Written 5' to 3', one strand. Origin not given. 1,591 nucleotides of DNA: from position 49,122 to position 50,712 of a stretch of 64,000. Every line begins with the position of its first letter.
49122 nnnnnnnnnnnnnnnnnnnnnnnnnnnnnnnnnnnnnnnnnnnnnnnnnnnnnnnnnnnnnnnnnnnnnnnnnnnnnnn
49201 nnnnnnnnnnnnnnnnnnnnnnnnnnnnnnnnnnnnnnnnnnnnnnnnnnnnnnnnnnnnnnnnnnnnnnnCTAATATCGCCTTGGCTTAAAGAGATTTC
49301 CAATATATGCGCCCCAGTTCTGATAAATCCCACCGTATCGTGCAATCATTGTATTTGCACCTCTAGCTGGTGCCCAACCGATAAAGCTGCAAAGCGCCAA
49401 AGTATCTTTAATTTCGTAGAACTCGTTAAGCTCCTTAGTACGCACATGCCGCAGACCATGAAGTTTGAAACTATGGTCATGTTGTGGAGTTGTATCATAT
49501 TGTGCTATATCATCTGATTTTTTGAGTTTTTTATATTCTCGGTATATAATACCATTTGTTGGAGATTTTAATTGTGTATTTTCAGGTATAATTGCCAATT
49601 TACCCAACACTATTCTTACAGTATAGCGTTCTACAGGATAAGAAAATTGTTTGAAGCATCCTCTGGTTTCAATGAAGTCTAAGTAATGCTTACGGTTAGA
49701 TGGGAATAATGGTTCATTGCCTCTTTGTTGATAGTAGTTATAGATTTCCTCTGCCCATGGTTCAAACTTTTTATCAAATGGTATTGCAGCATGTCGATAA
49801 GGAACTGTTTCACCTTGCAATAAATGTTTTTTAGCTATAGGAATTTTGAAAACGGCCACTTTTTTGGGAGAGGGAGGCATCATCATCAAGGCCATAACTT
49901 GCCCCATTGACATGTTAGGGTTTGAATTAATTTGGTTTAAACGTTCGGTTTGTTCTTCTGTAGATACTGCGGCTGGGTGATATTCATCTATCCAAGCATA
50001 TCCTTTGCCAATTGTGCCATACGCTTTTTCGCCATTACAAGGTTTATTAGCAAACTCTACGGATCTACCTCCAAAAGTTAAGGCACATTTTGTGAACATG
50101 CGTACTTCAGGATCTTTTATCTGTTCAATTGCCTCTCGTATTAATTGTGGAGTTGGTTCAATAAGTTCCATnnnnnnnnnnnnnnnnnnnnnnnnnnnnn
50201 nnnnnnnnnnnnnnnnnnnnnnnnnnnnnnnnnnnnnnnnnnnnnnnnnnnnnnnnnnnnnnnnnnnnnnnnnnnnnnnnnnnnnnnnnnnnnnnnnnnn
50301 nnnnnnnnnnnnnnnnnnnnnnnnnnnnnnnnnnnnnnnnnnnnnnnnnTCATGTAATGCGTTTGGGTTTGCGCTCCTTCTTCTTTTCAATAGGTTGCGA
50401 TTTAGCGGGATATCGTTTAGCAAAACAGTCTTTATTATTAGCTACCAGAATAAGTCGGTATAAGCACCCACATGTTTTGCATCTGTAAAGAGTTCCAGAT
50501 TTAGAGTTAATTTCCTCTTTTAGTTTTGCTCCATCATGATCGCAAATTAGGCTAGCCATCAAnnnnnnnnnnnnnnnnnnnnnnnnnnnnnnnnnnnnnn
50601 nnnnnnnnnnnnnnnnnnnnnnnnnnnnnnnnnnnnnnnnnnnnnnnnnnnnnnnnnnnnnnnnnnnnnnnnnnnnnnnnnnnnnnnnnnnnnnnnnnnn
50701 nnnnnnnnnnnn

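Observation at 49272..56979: Two paralogous tyrosine recombinases 6.5 kb apart bracket a Cys-rich/zinc-finger gene module; a third, divergent integrase lies at 22153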

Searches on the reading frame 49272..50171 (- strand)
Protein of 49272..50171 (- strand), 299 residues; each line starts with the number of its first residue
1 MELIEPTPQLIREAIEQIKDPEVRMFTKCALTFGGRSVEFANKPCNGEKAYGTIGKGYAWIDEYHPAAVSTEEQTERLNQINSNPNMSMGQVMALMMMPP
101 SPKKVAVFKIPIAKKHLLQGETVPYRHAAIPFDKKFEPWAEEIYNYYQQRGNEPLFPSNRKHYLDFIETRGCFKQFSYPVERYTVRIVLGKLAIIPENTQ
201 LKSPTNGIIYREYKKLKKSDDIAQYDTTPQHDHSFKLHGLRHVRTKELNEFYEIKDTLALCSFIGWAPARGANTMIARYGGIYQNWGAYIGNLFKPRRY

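Call 4: search_protein_families(library=pfam, proteins=[window:49272-50171:-], max_evalue=0.1)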
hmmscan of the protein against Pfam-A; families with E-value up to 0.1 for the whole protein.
window:49272-50171:- (299 aa): 0 families

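Call 8: search_protein_families(library=phrogs, proteins=[window:49272-50171:-], max_evalue=0.01)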
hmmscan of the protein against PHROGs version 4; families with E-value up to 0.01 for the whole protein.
window:49272-50171:- (299 aa): 0 families

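Call 9: search_solved_structures(query=window:49272-50171:-, max_evalue=10)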
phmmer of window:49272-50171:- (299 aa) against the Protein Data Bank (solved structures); distinct sequences matched with E-value up to 10: 0.

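Call 11: find_homologous_proteins(query=window:49272-50171:-, max_evalue=0.001)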
Query window:49272-50171:- (299 aa): 42 proteins with E <= 0.001 among 395 candidates.
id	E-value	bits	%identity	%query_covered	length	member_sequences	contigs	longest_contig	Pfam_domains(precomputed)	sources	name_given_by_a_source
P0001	4.7e-206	701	100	100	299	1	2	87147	-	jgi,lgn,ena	jgi:hypothetical protein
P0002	8.4e-161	553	79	100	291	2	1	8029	-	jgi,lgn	jgi:hypothetical protein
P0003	1.1e-160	553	78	100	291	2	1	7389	-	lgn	-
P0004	7.1e-152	524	75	99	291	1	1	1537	-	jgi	jgi:hypothetical protein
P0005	6.1e-140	484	69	100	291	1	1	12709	-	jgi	jgi:hypothetical protein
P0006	3.7e-138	479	69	100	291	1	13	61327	-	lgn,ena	-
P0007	7.1e-137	474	68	100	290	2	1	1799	-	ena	-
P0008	7.2e-133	461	67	99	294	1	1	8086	-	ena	-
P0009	9.9e-133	461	68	99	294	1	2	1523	-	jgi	jgi:hypothetical protein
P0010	4.3e-131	455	65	99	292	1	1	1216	-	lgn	-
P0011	1.7e-129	450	67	99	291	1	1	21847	-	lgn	-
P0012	5.9e-129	448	66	99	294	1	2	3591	-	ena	-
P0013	1.1e-127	444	66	100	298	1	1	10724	-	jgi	jgi:hypothetical protein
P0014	2.1e-127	443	64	99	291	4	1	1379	-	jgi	jgi:hypothetical protein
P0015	9.7e-125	434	65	95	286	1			-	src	-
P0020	7.5e-122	425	63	99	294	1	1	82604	-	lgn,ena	-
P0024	5.0e-121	422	61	100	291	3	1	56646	-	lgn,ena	-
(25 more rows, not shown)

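Call 14: find_encoding_contigs(protein=P0001, flank=10000, max_places=4)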
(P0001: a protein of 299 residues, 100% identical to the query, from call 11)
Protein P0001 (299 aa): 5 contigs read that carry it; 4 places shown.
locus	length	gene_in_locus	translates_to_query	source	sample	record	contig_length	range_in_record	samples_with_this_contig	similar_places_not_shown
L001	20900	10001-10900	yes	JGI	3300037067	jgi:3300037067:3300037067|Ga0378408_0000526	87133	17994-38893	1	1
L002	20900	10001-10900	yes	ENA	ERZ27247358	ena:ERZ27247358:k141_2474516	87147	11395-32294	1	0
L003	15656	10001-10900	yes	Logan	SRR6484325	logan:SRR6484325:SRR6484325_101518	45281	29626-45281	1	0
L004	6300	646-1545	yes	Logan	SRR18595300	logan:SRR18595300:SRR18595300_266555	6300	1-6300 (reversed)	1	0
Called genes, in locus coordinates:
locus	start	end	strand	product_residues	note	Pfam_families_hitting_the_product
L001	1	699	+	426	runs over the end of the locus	-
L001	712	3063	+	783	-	-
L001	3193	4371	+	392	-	-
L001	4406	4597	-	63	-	-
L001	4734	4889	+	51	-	-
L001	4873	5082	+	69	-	-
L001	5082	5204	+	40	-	-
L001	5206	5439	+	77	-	-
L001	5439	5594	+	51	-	-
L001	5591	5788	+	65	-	-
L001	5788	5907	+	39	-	-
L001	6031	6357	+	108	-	-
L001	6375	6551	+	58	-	-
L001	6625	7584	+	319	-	-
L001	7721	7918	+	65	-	-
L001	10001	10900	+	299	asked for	-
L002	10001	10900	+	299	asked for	-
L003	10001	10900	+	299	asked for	-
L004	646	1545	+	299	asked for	-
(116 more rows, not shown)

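Call 15: find_encoding_contigs(protein=P0020, flank=10000, max_places=2)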
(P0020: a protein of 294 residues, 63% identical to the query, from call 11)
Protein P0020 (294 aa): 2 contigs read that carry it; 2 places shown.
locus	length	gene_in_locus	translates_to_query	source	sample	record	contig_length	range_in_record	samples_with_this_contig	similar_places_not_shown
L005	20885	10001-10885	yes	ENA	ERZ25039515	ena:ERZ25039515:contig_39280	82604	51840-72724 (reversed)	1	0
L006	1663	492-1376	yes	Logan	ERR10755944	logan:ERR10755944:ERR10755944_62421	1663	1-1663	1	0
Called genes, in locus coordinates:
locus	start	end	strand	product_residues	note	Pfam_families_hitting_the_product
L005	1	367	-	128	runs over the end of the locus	PF12911:OppC_N (faint)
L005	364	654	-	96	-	-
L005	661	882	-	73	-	-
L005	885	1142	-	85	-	-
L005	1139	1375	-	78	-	-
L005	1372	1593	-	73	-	-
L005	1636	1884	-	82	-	-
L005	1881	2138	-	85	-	-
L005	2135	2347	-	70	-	-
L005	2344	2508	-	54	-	-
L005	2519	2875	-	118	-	-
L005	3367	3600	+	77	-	-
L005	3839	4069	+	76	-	-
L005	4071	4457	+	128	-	-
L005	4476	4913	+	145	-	-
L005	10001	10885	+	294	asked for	-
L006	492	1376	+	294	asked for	-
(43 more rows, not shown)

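Call 16: find_encoding_contigs(protein=P0006, flank=10000, max_places=3)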
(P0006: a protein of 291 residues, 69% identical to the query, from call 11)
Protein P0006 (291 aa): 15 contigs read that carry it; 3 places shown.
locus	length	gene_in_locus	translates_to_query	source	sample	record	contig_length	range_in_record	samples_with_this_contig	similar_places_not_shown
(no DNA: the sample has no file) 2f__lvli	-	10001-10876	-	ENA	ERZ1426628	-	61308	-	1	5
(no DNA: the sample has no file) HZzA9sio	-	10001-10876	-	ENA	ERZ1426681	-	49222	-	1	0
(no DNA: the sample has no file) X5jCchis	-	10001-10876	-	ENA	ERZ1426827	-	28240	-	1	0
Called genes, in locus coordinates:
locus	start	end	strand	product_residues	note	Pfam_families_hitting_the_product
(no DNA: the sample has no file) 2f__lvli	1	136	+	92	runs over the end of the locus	-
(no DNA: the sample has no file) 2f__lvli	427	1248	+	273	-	-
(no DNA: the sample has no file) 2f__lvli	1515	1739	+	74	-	-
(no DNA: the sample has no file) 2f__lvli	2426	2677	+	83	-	-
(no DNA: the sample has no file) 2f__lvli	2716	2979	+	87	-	-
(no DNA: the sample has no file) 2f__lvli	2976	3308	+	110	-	-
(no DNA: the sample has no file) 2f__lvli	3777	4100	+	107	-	-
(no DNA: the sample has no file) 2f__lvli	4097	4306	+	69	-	-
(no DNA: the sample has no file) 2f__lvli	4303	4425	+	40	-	-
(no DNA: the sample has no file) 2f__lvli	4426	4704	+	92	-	-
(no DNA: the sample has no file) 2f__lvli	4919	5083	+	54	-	-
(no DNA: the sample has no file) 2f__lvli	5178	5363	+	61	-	-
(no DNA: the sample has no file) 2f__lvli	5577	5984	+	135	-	PF01555:N6_N4_Mtase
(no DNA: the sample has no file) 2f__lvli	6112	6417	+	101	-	-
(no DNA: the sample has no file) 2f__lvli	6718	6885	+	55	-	-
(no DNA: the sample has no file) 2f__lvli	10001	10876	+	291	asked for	-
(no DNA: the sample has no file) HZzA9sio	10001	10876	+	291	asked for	-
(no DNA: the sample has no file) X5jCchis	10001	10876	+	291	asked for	-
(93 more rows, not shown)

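Call 17: find_encoding_contigs(protein=P0024, flank=10000, max_places=2)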
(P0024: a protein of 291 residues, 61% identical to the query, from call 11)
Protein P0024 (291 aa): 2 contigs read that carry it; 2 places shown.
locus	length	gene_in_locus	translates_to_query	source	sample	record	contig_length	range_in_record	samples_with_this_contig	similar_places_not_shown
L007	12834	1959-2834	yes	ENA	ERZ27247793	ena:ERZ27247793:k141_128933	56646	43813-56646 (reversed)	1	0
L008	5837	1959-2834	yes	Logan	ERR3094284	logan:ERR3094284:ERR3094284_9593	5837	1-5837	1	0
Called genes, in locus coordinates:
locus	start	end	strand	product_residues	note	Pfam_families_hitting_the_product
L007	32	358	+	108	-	-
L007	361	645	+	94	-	-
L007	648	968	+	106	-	-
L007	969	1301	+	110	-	-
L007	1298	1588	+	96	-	-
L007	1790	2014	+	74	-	-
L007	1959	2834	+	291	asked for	-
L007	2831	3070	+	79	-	-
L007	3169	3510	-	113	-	-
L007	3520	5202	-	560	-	PF00150:Cellulase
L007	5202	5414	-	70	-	-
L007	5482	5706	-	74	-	-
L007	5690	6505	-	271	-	-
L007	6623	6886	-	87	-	-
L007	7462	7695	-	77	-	-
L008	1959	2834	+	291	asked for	-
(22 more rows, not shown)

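Call 21: predict_structure(alignment_id=A1)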
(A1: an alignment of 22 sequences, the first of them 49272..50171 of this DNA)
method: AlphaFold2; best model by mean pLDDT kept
length: 299 residues; sequences in the alignment: 22
mean_pLDDT: 83.3   pTM: 0.79
mean pLDDT of the five models: 83.3, 82.5, 80.3, 79.6, 78.2
residues with pLDDT >= 90: 119; 70-90: 128; 50-70: 49; < 50: 3
segments of 3 or more residues with pLDDT < 50: none
pLDDT, mean of each block of 10 residues (from residue 1): 84 96 96 89 67 84 91 89 90 90 94 70 87 95 96 89 91 85 60 72 64 74 69 85 91 88 72 73 89 83
secondary structure, 60 per line:
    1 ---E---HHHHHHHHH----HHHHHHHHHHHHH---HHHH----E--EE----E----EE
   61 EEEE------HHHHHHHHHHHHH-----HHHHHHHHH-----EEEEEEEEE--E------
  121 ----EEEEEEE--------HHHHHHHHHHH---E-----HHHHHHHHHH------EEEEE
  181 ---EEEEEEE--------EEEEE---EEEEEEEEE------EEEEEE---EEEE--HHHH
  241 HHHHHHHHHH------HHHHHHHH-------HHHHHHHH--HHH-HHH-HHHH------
elements in order: H8-16 H21-33 H37-40 E59-64 H71-83 H89-97 E103-111 E125-131 H140-150 H160-169 E176-180 E184-190 E199-203 E207-215 E222-227 E231-234 H237-250 H257-264 H272-279 H290-293

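Call 27: find_related_loci(query=A1, collection=viral_contigs, flank=10000)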
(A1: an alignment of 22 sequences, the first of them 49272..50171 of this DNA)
Query A1 (299 aa) in viral_contigs; peptide patterns used: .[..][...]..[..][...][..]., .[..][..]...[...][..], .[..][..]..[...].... (x = any residue, [..] = any of these).
8 stretches matched a pattern, but none encodes a relative of the query by tblastn (E <= 1e-3).

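Call 35: find_encoding_contigs(protein=P0002, flank=10000, max_places=2)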
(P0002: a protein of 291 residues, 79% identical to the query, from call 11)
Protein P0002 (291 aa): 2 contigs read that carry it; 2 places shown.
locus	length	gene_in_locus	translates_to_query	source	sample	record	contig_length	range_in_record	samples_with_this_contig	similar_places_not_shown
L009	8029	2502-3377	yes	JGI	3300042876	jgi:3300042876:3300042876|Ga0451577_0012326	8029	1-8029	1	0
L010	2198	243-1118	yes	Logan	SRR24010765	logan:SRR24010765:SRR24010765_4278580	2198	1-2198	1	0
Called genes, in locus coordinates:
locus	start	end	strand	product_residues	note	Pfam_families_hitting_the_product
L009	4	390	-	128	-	-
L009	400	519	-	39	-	-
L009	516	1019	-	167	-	-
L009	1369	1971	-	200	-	-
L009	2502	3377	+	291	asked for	-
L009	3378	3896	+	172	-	-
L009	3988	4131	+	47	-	-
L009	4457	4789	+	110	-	-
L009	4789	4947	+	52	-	-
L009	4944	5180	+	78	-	-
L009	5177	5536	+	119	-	-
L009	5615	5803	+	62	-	-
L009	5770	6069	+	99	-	PF21473:OB_Ssb-like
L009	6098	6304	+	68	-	-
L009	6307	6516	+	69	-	-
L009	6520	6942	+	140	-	PF04266:ASCH (weak)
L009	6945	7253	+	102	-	-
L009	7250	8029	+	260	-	?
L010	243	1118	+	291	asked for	-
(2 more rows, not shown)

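Call 63: search_dna_similar(query=window:49272-50171:-, collection=phages, mode=protein, max_evalue=1, max_rows=15)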
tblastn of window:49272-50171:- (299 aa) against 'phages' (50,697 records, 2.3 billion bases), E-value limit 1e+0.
No match.

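Call 65: search_protein_representatives(alignment_id=A6)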
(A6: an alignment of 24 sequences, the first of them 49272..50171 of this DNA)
Query: 24 sequences, 277 profile positions. Proteins with E-value up to 0.001 (for the whole library): 474; up to 1e-10: 313; up to 1e-30: 109. The best 150 are listed.
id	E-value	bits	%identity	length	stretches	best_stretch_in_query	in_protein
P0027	2.1e-99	348.7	-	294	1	2-276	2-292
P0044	1.3e-91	323.1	-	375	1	4-274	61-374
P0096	4.9e-86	304.8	-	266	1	2-275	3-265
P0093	1.2e-85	303.5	-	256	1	3-273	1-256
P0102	2.6e-78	279.5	-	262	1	3-273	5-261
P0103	1.7e-77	276.8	-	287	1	3-275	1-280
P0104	1.4e-75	270.5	-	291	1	3-272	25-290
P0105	1.7e-73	263.7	-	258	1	4-275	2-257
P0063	2.6e-73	263.1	-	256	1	82-276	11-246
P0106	3.3e-73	262.8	-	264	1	3-273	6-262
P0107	1.1e-72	261.0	-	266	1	3-275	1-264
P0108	6.4e-70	252.0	-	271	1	3-274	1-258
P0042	1.4e-69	250.9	-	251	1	3-275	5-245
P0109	3.9e-68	246.1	-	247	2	100-275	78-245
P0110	1.5e-66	240.9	-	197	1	2-188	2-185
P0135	5.8e-52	193.1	-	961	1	9-273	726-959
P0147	2.3e-48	181.2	-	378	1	9-275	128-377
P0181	4.4e-37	144.2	-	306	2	150-275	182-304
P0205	1.2e-30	123.2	-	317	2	150-276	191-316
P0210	9.1e-29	117.0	-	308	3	99-177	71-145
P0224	5.9e-26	107.8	-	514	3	111-179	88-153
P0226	1.7e-25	106.3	-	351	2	97-272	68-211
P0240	4.0e-24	101.7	-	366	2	97-273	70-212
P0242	5.5e-24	101.3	-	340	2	90-272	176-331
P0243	6.5e-24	101.0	-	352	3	91-174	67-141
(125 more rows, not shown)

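Call 66: search_protein_families(library=pfam, proteins=[P0135, P0147, P0224, P0226, P0240, P0242, P0243, P0181, P0205, P0210], max_evalue=0.01)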
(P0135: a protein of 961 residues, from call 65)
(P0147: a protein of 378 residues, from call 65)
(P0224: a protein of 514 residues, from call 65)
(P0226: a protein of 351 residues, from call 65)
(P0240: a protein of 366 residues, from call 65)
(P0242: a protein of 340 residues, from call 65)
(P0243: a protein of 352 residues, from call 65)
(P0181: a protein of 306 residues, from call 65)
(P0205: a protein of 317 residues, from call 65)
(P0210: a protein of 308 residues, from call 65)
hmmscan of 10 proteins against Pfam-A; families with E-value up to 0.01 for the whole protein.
P0135 (961 aa): 1 family
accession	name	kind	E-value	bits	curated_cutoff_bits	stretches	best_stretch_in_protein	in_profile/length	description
PF20720.3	nSTAND3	-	9.6e-20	71.3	27.2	1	230-388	1-151/155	Novel STAND NTPase 3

P0147 (378 aa): 1 family
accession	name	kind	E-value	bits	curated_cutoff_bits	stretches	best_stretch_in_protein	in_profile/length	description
PF01844.29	HNH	-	0.0017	18.9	21.4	1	41-86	1-45/47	HNH endonuclease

P0224 (514 aa): 9 families
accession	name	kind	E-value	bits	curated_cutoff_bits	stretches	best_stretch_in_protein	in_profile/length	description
PF07728.20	AAA_5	-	4.9e-23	82.1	22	1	257-407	1-139/139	AAA domain (dynein-related subfamily)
PF00004.35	AAA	-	2.4e-08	34.9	21.2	1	259-411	2-127/131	ATPase family associated with various cellular activities (AAA)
PF13401.12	AAA_22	-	7.7e-07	29.9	27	1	254-362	4-109/130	AAA domain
PF07726.17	AAA_3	-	1.9e-06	28.2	27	1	257-394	1-115/131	ATPase family associated with various cellular activities (AAA)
PF20720.3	nSTAND3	-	2.2e-05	24.7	27.2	1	244-284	6-44/155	Novel STAND NTPase 3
PF05496.18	RuvB_N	-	0.00055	20.2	27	0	335-410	83-156/159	Holliday junction DNA helicase RuvB P-loop domain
PF24883.2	NPHP3_N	-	0.0017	19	24.8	1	242-282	9-49/164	Nephrocystin 3, N-terminal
PF01078.27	Mg_chelatase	-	0.0043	16.9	20.3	0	256-278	23-45/207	Magnesium chelatase, subunit ChlI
PF20030.5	bpMoxR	-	0.0089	15.6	27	0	241-282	16-57/205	MoxR domain in the MoxR-vWA-beta-propeller ternary systems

P0226 (351 aa): 0 families

P0240 (366 aa): 1 family
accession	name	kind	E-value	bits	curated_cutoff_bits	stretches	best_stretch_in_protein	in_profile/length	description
PF16565.11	MIT_C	-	0.0032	17.8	25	0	292-326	71-104/142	Phospholipase D-like domain at C-terminus of MIT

P0242 (340 aa): 1 family
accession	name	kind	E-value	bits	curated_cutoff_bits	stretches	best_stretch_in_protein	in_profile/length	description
PF00589.27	Phage_integrase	-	0.0039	17.4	27.1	0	278-316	128-166/172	Phage integrase family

P0243 (352 aa): 0 families

P0181 (306 aa): 0 families

P0205 (317 aa): 1 family
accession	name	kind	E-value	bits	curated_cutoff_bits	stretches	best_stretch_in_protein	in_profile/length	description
PF00589.27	Phage_integrase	-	0.0019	18.5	27.1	0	27-112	20-97/172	Phage integrase family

P0210 (308 aa): 0 families

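Call 99: search_protein_families(library=ncbifam, proteins=[window:49272-50171:-], max_evalue=0.05)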
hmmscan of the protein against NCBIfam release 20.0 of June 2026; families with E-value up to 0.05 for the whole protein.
window:49272-50171:- (299 aa): 0 families

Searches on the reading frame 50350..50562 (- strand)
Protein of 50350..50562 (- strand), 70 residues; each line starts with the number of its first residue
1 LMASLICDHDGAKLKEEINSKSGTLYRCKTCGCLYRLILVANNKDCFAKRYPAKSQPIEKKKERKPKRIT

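Call 4: search_protein_families(library=pfam, proteins=[window:50350-50562:-], max_evalue=0.1)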
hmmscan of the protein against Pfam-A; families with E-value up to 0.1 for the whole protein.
window:50350-50562:- (70 aa): 0 families

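Call 99: search_protein_families(library=ncbifam, proteins=[window:50350-50562:-], max_evalue=0.05)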
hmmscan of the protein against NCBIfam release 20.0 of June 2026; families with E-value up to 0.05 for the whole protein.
window:50350-50562:- (70 aa): 0 families
